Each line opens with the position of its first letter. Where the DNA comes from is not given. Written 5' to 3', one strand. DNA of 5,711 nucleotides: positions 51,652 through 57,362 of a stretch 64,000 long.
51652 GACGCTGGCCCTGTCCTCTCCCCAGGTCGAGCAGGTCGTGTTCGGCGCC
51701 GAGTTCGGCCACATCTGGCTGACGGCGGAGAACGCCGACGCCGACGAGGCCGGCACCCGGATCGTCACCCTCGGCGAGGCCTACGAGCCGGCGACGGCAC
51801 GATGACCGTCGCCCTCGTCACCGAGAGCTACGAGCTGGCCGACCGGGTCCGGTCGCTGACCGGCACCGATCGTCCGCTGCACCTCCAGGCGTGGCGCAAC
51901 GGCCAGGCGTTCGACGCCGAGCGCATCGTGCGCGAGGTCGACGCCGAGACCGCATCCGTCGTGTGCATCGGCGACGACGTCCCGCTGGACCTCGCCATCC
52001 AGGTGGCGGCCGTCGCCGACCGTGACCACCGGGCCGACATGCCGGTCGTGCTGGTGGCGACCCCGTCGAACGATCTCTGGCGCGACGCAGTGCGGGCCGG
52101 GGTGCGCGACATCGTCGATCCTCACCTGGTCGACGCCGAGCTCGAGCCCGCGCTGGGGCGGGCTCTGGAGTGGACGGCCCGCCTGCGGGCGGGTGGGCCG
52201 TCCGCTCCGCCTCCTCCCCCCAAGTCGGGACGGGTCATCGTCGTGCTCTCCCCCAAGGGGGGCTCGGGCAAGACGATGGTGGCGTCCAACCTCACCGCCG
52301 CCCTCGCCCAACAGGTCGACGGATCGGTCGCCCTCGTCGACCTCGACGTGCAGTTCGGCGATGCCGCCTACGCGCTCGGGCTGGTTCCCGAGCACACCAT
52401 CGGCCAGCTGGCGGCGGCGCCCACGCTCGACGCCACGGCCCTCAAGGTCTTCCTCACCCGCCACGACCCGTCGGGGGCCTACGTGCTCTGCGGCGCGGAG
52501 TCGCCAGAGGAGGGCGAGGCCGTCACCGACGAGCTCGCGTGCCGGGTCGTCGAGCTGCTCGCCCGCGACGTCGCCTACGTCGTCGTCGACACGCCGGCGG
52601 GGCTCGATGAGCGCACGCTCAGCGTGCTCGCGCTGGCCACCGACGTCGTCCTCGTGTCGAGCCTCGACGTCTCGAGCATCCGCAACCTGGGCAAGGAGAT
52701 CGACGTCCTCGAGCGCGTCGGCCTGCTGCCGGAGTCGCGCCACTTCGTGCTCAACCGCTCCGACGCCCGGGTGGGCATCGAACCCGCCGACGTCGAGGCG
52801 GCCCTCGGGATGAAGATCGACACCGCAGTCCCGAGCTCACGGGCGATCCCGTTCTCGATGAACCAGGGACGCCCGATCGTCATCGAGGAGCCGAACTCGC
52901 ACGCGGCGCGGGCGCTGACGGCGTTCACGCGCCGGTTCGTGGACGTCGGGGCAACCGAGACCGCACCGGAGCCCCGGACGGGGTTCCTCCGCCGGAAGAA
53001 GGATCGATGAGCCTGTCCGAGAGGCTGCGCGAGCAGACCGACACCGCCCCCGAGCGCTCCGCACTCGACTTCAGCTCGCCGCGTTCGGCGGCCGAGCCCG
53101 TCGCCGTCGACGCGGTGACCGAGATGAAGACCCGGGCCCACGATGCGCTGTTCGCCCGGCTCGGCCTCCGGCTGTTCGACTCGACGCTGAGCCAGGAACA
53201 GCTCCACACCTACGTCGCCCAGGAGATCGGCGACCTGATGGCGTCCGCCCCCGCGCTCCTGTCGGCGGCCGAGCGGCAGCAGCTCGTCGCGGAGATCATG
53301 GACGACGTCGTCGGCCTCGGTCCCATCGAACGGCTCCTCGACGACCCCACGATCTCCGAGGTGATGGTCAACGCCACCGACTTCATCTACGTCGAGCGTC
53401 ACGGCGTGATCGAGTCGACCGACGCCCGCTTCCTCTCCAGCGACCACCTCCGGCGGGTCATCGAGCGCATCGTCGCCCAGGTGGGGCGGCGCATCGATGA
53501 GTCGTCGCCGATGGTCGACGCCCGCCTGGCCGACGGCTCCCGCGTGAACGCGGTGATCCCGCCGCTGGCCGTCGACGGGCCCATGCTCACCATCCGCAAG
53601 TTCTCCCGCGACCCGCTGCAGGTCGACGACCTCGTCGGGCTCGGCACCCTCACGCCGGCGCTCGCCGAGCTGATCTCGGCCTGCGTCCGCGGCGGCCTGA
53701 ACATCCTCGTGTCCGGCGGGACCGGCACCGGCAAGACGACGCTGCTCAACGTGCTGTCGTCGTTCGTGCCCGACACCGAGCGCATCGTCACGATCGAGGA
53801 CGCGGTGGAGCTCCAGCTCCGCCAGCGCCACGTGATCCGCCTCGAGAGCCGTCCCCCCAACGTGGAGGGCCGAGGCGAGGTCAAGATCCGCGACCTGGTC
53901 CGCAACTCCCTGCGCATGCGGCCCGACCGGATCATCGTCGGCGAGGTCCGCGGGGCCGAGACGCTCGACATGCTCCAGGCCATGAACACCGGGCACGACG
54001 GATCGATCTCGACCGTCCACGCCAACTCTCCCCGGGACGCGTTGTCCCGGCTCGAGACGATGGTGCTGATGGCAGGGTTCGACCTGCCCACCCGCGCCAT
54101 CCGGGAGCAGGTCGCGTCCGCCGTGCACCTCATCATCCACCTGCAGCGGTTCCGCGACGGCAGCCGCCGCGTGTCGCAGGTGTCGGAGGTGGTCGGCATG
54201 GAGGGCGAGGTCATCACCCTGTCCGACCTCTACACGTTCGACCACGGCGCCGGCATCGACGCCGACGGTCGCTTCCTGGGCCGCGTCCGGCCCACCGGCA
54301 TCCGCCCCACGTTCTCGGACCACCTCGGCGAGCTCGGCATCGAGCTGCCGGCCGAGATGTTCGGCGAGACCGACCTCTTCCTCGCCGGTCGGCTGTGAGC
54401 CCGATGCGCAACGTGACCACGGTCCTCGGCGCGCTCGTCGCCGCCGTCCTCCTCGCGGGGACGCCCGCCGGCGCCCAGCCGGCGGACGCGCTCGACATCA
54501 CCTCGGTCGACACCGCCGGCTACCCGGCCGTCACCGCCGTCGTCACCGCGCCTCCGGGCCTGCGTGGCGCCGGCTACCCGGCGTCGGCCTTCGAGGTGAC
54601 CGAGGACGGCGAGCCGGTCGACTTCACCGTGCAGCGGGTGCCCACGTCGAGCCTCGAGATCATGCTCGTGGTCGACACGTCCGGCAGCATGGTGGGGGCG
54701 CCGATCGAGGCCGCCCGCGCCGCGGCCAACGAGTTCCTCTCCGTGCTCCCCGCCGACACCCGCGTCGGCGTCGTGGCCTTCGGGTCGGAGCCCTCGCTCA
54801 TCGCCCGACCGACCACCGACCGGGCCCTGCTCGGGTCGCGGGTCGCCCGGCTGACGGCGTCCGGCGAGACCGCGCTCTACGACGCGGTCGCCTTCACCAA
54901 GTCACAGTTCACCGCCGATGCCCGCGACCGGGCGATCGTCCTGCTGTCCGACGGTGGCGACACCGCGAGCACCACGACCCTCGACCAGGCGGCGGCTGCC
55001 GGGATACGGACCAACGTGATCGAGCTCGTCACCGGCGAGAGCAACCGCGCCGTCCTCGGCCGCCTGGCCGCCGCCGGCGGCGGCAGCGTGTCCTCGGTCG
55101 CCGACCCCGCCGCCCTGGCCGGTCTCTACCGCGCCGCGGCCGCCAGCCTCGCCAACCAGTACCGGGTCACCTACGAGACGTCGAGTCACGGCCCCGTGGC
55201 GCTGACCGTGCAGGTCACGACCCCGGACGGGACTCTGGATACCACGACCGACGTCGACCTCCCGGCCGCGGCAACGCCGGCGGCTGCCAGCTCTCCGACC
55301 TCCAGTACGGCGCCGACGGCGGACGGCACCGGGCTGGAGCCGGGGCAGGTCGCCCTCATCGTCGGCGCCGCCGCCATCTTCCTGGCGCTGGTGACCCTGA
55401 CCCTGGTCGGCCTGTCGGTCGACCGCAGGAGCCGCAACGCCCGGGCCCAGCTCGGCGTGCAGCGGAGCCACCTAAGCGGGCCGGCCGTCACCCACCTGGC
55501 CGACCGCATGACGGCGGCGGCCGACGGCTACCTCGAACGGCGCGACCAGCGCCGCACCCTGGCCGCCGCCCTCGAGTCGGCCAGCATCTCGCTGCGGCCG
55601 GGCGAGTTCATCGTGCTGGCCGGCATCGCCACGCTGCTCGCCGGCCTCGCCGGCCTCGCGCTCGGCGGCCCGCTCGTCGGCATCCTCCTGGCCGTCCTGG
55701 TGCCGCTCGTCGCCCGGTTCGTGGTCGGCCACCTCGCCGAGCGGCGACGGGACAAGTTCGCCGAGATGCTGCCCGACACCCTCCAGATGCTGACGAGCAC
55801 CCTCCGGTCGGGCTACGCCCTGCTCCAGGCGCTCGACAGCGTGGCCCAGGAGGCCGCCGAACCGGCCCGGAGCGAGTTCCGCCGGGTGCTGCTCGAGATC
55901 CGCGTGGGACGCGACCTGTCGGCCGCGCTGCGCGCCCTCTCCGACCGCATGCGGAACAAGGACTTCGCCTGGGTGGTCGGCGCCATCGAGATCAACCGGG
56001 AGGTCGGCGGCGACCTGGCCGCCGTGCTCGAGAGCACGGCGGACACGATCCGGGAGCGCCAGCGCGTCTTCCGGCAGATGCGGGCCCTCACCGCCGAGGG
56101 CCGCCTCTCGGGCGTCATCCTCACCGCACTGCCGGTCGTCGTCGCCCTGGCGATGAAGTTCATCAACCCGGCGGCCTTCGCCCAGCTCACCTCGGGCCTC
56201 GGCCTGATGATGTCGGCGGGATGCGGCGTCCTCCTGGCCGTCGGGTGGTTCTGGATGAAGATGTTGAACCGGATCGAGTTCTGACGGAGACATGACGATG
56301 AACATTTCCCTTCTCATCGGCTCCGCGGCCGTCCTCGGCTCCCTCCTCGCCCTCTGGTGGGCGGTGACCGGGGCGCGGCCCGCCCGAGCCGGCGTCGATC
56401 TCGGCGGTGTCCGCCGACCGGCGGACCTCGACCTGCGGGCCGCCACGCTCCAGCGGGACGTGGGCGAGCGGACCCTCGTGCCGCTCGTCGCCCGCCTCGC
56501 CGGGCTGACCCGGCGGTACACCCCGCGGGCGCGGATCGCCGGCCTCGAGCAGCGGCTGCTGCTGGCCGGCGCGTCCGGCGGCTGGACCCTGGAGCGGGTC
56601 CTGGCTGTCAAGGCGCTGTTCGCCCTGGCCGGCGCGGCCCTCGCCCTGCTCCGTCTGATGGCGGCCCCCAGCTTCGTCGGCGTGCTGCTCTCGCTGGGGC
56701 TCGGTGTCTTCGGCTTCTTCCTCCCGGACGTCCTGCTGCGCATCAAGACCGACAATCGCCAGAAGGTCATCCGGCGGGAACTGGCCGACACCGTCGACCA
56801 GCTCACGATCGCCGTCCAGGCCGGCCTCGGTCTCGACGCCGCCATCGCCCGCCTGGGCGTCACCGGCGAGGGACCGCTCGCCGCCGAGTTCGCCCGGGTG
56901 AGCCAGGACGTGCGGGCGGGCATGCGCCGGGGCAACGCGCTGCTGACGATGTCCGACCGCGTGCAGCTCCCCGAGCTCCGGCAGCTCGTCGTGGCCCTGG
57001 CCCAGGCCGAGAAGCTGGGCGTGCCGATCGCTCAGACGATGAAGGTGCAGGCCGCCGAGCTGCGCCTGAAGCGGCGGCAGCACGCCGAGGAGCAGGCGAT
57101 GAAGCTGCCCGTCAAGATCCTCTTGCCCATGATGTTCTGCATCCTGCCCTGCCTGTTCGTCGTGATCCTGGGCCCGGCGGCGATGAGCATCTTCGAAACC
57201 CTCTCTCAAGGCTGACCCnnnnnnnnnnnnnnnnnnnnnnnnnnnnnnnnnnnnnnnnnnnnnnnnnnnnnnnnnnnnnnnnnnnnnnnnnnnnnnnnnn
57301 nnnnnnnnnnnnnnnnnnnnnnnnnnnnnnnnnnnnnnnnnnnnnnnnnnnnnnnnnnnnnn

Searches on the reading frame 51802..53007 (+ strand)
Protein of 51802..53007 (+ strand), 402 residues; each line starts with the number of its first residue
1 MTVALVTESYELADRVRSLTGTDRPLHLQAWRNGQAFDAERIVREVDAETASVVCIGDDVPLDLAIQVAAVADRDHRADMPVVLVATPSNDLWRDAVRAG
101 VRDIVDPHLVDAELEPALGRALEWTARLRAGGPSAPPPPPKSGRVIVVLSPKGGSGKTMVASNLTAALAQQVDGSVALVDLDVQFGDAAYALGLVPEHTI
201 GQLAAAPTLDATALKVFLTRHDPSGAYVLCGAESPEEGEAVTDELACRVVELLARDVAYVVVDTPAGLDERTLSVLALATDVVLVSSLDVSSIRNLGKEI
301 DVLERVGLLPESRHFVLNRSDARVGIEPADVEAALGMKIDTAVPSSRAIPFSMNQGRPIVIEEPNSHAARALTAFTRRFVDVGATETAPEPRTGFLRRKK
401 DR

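Call 4: search_protein_families(library=pfam, proteins=[window:51802-53007:+], max_evalue=0.01)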
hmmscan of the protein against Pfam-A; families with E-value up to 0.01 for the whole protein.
window:51802-53007:+ (402 aa): 7 families
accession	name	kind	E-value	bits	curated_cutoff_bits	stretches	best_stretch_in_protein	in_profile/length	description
PF10609.15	ParA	-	2.3e-11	44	27.1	1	144-377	4-243/246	NUBPL iron-transfer P-loop NTPase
PF01656.29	CbiA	-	1.2e-09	38.6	25.4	1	146-356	1-122/125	CobQ/CobB/MinD/ParA nucleotide binding domain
PF13614.12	AAA_31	-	4.7e-09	36.9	27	1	144-298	2-159/177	AAA domain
PF09140.17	MipZ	-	0.00025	20.9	20.7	0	144-184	1-40/262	ATPase MipZ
PF13191.12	AAA_16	-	0.0012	19.8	32.6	1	142-279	21-155/167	AAA ATPase domain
PF06564.18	CBP_BcsQ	-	0.0023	17.9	21.3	0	150-298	8-157/234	Cellulose biosynthesis protein BcsQ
PF13500.12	AAA_26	-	0.0027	18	27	0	27-92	76-141/198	AAA domain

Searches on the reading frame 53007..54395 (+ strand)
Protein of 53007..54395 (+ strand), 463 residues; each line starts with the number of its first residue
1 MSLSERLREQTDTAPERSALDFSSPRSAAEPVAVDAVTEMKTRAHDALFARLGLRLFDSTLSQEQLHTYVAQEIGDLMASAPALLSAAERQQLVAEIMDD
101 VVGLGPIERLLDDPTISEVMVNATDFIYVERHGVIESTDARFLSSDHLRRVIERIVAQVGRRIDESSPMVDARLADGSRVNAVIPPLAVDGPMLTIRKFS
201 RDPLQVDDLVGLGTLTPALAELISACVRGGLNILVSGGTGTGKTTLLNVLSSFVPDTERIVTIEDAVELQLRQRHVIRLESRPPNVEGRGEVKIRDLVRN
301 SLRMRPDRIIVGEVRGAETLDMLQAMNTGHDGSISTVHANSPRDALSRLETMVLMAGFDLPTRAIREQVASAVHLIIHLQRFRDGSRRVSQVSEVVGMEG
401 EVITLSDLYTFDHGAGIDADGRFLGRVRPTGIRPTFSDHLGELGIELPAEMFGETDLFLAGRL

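Call 4: search_protein_families(library=pfam, proteins=[window:53007-54395:+], max_evalue=0.01)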
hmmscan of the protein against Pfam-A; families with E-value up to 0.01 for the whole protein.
window:53007-54395:+ (463 aa): 4 families
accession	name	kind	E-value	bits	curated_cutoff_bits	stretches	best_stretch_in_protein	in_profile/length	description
PF00437.27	T2SSE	-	2.6e-67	227.5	24.9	1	103-381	4-279/370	Type II/IV secretion system protein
PF13191.12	AAA_16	-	1.1e-05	26.5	32.6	1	209-283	2-85/167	AAA ATPase domain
PF00005.33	ABC_tran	-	0.00065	20.8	25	1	224-266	5-47/137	ABC transporter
PF07724.20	AAA_2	-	0.0057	17.1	27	0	232-291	5-63/166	AAA domain (Cdc48 subfamily)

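Call 50: find_related_loci(query=A4, collection=metagenome_contigs, flank=10000)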
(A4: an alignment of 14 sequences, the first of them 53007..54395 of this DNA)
Query A4 (463 aa) in metagenome_contigs; peptide patterns used: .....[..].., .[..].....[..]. (x = any residue, [..] = any of these).
600 stretches matched a pattern (row limit reached: there are more); 600 encode a relative of the query (tblastn E <= 1e-3); the best 80 are kept; 80 distinct loci.
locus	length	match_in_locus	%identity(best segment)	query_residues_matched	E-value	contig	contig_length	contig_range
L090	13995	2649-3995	62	1-460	0e+0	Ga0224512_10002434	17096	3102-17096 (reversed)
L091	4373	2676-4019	64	1-453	0e+0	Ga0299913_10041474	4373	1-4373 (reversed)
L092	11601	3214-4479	65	32-453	2e-177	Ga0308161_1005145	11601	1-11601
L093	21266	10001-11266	66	35-456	3e-177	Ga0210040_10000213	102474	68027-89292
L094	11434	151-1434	66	35-462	3e-176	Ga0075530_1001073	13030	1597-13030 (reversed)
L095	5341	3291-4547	66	35-453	1e-178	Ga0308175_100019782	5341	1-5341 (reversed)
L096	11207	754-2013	63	35-459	4e-175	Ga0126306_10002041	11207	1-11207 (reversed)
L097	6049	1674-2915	62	39-452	2e-175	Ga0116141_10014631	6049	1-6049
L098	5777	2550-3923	62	1-452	2e-173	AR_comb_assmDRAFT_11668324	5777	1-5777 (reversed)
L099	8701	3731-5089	60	1-452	5e-168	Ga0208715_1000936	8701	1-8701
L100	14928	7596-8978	58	2-452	3e-168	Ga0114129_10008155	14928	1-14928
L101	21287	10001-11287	61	21-452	2e-166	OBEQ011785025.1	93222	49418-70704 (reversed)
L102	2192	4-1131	67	85-462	2e-178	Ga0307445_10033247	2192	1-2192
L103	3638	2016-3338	57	1-452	1e-172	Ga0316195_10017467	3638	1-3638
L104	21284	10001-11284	58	34-461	2e-165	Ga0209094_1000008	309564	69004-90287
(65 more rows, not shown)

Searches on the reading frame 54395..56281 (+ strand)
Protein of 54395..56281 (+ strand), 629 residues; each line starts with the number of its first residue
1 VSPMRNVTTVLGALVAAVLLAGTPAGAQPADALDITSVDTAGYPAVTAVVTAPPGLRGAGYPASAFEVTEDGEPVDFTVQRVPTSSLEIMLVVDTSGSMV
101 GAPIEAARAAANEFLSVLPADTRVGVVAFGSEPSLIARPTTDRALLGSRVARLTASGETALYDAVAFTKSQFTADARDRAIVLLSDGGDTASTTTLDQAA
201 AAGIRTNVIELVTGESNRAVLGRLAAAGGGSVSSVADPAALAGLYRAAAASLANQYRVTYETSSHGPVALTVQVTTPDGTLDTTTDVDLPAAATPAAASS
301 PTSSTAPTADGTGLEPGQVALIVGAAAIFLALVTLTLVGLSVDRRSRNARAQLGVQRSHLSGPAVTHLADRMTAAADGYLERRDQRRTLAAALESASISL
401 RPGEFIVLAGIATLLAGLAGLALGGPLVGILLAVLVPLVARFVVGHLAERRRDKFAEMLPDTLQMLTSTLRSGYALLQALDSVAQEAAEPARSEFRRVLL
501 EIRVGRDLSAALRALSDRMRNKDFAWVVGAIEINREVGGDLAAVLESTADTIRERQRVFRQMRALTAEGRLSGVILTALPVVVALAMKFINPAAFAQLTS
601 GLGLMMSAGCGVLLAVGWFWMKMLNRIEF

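Call 4: search_protein_families(library=pfam, proteins=[window:54395-56281:+], max_evalue=0.01)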
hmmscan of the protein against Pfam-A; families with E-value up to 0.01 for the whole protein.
window:54395-56281:+ (629 aa): 4 families
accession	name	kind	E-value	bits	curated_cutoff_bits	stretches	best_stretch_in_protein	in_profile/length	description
PF00482.28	T2SSF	-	8.5e-18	65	25.2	1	463-586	2-122/125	Type II secretion system (T2SS), protein F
PF13519.12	VWA_2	-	3.9e-17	63.3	27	1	89-187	1-106/107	von Willebrand factor type A domain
PF00092.34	VWA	-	3.6e-13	50.6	23.8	1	89-245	2-172/174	von Willebrand factor type A domain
PF13768.12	VWA_3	-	2.2e-09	38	27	1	88-231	2-152/155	von Willebrand factor type A domain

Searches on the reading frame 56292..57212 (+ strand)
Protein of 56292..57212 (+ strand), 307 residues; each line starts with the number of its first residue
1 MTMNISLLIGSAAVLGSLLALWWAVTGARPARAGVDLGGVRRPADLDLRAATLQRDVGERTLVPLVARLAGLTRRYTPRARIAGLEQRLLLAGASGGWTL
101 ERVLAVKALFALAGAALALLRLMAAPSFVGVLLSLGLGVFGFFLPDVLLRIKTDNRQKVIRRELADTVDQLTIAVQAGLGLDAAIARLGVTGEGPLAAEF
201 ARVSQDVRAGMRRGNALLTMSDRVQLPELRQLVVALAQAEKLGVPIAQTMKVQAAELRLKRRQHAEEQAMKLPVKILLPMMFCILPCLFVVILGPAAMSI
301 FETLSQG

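Call 4: search_protein_families(library=pfam, proteins=[window:56292-57212:+], max_evalue=0.01)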
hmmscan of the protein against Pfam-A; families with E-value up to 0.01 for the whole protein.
window:56292-57212:+ (307 aa): 2 families
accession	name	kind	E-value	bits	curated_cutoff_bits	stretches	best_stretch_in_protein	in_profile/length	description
PF00482.28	T2SSF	-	1.7e-18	67.3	25.2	1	168-293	2-124/125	Type II secretion system (T2SS), protein F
PF19359.4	DUF5936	-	1.4e-05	25.5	27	1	19-152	11-137/141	Family of unknown function (DUF5936)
